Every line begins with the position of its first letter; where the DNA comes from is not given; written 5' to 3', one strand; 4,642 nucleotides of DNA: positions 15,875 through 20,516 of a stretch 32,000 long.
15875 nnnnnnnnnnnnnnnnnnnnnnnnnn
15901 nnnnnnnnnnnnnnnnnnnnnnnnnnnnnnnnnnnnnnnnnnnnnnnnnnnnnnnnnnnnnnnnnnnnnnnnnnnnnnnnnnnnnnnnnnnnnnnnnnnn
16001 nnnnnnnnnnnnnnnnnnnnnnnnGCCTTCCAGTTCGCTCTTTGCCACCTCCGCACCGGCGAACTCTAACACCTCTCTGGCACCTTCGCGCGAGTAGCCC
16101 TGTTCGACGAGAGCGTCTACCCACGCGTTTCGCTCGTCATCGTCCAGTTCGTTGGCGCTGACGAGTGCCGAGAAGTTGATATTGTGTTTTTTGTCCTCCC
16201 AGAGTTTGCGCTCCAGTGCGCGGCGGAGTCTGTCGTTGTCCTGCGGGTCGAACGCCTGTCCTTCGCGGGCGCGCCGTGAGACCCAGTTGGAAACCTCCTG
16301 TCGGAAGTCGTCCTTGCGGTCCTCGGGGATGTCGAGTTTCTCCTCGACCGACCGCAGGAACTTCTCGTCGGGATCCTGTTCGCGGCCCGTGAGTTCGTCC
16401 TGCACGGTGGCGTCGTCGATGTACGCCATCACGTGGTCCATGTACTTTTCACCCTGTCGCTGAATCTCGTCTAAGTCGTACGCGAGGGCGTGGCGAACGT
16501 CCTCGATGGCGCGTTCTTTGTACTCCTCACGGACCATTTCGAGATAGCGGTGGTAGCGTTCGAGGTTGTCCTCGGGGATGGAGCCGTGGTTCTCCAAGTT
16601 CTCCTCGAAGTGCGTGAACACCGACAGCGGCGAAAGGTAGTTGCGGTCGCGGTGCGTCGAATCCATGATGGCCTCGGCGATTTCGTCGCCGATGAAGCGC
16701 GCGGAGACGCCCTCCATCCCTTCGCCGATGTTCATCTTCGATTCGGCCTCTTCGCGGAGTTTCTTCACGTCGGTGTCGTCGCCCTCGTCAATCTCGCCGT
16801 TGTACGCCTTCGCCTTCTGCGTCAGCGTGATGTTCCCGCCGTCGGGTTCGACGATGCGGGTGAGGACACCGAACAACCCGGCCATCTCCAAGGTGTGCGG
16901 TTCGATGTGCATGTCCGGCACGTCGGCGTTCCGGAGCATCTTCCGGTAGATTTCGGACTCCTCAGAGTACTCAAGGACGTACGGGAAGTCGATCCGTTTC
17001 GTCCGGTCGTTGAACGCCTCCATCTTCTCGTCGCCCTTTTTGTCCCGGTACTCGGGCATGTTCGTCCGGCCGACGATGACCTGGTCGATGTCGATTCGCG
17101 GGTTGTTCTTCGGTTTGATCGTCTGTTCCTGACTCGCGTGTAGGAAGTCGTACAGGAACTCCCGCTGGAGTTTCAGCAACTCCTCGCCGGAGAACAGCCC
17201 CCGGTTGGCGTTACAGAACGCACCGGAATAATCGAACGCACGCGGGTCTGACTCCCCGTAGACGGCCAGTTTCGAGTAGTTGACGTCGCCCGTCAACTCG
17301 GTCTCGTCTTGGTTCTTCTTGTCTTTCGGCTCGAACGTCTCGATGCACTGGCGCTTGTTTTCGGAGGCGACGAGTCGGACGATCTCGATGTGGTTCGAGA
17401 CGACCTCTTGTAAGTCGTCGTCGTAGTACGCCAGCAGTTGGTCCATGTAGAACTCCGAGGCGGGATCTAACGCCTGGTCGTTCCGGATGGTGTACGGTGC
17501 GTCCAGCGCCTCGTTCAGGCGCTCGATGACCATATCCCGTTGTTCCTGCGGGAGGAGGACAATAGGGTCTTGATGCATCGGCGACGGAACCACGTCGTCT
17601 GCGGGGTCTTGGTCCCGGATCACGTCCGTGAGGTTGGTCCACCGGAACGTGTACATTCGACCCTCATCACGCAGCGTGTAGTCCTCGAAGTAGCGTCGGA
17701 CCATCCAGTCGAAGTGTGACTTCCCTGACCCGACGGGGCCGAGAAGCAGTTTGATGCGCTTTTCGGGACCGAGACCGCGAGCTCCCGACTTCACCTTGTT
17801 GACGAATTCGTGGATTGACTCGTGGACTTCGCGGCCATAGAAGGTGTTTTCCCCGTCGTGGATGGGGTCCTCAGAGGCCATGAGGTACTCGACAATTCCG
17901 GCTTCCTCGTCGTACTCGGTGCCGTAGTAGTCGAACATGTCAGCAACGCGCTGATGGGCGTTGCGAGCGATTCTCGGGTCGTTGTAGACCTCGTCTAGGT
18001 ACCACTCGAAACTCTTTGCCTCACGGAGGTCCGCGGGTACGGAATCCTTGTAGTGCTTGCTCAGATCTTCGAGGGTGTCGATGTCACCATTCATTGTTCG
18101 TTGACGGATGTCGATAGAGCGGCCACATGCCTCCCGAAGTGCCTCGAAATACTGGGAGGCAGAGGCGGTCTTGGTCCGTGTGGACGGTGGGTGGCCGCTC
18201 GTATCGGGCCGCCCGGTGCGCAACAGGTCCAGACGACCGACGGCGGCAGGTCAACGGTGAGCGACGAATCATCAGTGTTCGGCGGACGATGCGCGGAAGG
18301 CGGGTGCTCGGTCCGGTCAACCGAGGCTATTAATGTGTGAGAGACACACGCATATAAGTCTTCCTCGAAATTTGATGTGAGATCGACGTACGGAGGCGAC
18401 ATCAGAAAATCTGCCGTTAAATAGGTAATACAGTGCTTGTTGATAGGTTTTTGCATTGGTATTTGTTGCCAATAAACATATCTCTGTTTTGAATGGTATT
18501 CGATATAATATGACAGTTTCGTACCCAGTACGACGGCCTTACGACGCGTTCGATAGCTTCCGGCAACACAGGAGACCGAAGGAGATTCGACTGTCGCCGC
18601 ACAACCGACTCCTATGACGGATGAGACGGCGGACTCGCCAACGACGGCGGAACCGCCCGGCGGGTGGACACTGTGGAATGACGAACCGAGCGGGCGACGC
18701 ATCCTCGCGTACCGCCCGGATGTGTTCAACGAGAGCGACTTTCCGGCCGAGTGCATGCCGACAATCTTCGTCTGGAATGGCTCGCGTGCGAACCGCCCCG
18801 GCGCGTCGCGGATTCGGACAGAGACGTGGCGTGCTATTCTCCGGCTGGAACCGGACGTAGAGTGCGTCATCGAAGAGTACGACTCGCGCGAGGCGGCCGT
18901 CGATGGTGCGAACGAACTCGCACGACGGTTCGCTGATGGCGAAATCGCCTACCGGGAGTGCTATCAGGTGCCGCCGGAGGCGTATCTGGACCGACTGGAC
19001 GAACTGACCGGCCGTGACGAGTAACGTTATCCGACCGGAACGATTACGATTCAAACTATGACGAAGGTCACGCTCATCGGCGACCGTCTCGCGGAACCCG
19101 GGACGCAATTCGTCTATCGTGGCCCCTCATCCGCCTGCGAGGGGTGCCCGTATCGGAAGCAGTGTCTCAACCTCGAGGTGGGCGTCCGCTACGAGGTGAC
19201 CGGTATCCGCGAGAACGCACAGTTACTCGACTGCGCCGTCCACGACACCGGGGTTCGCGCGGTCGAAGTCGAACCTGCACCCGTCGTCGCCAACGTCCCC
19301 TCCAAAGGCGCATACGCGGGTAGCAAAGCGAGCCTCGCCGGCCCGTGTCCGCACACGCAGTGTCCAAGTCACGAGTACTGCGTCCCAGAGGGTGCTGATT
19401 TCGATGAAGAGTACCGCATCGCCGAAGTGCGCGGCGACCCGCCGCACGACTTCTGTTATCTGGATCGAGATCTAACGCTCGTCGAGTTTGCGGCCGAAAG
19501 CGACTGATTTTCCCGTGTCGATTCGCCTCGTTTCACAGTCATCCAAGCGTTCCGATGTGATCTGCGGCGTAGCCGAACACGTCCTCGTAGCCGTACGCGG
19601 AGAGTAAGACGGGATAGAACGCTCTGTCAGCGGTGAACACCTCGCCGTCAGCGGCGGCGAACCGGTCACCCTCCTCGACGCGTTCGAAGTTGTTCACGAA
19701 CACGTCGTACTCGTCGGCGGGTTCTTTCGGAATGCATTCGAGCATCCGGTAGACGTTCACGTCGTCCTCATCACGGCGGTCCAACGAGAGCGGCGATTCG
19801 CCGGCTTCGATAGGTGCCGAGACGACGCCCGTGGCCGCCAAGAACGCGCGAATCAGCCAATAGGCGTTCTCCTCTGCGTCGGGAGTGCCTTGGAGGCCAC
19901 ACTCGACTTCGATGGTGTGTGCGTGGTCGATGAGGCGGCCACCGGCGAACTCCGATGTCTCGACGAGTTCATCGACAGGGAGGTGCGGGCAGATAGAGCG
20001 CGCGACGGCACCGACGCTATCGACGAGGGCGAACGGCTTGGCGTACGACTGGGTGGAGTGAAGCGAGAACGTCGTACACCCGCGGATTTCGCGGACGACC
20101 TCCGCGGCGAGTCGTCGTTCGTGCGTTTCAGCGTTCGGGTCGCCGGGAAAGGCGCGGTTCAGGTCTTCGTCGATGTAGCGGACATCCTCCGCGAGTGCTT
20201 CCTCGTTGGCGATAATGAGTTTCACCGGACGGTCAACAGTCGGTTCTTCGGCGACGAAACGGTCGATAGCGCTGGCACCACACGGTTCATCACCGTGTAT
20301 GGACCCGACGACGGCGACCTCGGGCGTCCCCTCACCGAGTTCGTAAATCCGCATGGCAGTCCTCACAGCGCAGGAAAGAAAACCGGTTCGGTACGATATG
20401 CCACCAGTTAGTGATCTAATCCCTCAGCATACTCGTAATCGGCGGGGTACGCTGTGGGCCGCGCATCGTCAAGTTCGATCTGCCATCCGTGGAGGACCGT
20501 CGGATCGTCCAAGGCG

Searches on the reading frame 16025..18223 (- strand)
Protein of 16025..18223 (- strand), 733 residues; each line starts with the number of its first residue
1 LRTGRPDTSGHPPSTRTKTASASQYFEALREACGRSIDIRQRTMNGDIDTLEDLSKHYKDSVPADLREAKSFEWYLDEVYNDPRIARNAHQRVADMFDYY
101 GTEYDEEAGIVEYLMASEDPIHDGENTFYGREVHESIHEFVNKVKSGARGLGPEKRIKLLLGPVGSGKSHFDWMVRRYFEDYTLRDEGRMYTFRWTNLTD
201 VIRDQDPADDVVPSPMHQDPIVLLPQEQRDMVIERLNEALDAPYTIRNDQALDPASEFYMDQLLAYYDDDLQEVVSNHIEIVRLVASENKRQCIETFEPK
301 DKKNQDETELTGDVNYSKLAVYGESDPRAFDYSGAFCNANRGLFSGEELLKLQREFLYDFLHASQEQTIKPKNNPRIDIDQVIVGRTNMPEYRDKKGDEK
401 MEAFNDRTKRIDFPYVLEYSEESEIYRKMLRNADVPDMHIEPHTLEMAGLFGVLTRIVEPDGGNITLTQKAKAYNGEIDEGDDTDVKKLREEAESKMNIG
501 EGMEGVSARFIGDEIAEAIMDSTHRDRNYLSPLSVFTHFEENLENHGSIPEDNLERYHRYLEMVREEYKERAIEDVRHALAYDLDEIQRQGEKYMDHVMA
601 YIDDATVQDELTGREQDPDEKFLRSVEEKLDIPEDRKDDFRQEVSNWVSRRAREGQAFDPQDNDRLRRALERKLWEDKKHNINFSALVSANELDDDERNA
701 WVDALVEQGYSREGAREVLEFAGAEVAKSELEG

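Call 53: search_protein_families(library=pfam, proteins=[window:16025-18223:-], max_evalue=0.001)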
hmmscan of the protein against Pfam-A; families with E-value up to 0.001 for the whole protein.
window:16025-18223:- (733 aa): 2 families
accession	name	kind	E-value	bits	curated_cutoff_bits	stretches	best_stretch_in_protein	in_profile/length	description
PF06798.17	PrkA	-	4.2e-75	253.2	25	1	469-721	2-255/255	PrkA serine protein kinase C-terminal domain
PF08298.17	AAA_PrkA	-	1.2e-63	215.8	25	1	71-461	2-355/358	PrkA AAA domain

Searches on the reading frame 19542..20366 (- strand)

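Call 53: search_protein_families(library=pfam, proteins=[window:19542-20366:-], max_evalue=0.001)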
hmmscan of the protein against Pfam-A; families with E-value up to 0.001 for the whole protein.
window:19542-20366:- (275 aa): 1 family
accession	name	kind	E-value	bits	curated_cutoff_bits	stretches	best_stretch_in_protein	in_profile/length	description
PF24827.1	AstE_AspA_cat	-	3.4e-12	46.8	25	1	14-92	2-83/192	Succinylglutamate desuccinylase/Aspartoacylase catalytic domain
